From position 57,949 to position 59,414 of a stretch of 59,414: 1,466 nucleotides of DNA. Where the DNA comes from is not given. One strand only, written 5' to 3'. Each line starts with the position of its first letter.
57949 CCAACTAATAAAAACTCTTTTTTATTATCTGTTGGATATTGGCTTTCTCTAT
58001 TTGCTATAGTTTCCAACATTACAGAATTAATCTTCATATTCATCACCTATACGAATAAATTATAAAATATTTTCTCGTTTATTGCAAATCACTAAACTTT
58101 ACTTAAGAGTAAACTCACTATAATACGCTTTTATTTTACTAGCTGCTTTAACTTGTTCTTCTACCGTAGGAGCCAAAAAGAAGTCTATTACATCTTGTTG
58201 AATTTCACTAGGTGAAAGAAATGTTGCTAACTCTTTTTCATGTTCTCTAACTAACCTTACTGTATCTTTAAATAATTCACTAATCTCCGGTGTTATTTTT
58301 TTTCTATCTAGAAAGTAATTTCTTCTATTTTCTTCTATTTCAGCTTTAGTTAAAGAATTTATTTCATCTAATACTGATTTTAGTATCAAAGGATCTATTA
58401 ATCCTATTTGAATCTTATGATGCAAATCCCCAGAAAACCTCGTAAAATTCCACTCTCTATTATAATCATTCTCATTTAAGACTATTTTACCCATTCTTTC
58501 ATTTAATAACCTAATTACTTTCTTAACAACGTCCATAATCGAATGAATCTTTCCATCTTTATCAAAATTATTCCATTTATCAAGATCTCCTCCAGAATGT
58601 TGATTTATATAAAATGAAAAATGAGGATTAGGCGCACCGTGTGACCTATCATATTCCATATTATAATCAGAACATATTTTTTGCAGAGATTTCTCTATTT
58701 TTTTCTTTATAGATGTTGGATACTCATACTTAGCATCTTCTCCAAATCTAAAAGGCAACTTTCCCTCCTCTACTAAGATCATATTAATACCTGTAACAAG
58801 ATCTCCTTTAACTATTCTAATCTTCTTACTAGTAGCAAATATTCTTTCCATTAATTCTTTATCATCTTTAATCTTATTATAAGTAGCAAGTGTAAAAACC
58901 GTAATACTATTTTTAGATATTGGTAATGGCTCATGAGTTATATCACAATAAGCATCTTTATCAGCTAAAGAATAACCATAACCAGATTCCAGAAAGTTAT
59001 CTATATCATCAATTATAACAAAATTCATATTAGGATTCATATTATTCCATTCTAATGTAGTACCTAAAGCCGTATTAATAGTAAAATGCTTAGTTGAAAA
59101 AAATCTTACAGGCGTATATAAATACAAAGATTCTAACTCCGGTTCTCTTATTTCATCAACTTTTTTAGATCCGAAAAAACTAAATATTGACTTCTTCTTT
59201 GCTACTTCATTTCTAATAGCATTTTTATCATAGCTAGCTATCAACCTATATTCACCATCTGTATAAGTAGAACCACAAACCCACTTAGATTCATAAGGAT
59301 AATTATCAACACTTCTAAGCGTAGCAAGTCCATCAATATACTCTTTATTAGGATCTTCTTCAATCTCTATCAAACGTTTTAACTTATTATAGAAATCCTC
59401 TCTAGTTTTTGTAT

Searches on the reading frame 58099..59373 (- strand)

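Call 4: search_protein_families(library=pfam, proteins=[window:58099-59373:-], max_evalue=1)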
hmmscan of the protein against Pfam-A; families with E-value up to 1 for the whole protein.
window:58099-59373:- (424 aa): 1 family
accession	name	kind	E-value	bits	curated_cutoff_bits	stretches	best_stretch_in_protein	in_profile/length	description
PF23621.1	BP74_N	-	0.1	12.9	27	1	275-311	24-60/114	BP74 N-terminal domain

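Call 5: search_protein_families(library=ncbifam, proteins=[window:58099-59373:-], max_evalue=1)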
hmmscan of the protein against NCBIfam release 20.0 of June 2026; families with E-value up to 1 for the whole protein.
window:58099-59373:- (424 aa): 0 families
